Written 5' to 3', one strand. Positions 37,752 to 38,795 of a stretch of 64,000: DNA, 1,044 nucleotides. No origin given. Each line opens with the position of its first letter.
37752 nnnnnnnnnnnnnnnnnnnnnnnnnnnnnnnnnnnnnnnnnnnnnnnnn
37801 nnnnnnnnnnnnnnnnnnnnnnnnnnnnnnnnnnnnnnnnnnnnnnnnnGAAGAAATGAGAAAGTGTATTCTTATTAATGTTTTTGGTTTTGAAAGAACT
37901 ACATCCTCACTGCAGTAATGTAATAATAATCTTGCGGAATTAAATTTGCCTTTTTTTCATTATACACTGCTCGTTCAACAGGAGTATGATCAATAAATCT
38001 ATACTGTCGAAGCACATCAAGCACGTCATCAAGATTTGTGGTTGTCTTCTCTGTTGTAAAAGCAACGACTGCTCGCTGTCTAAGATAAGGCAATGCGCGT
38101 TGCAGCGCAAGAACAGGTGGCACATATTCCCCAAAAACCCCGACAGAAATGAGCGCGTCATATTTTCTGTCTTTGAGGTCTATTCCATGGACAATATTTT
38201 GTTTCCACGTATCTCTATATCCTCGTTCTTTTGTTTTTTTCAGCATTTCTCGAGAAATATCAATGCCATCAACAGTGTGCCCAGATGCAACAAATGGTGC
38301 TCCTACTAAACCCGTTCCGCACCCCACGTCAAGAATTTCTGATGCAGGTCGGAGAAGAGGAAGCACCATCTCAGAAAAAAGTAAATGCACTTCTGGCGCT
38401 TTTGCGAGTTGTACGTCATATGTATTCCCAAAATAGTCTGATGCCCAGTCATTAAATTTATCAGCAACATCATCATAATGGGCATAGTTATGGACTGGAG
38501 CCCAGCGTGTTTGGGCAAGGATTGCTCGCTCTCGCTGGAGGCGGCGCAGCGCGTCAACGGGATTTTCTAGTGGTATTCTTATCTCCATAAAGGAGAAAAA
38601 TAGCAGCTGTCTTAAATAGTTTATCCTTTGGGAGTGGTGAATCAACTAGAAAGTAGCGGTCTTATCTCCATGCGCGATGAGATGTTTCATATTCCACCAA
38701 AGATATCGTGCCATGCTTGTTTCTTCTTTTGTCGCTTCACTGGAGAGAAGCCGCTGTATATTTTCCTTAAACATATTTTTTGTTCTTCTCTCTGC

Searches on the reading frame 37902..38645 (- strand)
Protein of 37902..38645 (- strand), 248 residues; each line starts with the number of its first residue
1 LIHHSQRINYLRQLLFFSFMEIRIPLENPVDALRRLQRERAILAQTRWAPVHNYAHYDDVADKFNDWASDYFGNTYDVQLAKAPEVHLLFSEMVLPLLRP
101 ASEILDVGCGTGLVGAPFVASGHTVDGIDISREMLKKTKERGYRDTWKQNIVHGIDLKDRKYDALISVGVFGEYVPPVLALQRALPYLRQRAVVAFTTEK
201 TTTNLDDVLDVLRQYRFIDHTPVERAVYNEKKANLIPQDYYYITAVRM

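Call 12: search_protein_families(library=pfam, proteins=[window:37902-38645:-], max_evalue=0.01)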
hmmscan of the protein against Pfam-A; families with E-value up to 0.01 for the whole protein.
window:37902-38645:- (248 aa): 10 families
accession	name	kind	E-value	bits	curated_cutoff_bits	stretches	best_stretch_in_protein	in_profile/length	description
PF13649.12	Methyltransf_25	-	1.3e-11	45.4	27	1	104-177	1-80/97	Methyltransferase domain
PF08241.18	Methyltransf_11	-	6e-10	40.1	21.2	1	105-192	1-91/95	Methyltransferase domain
PF08242.18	Methyltransf_12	-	6.4e-10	40.1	30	1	105-192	1-96/98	Methyltransferase domain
PF13489.12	Methyltransf_23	-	2.8e-09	37.4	27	1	96-203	18-123/164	Methyltransferase domain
PF13847.12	Methyltransf_31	-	3.6e-07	30.4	27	1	100-206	3-119/145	Methyltransferase domain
PF02353.26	CMAS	-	4.6e-05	23.3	27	1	60-172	24-138/273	Mycolic acid cyclopropane synthetase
PF01135.25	PCMT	-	0.00079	19.7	20.3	1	80-152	55-128/210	Protein-L-isoaspartate(D-aspartate) O-methyltransferase (PCMT)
PF05175.20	MTS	-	0.00096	19.3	23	1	95-148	24-81/170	Methyltransferase small domain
PF07021.18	MetW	-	0.0016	18.6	21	1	92-196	5-109/193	Methionine biosynthesis protein MetW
PF01209.24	Ubie_methyltran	-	0.0025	17.7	20.1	1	99-147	46-97/233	ubiE/COQ5 methyltransferase family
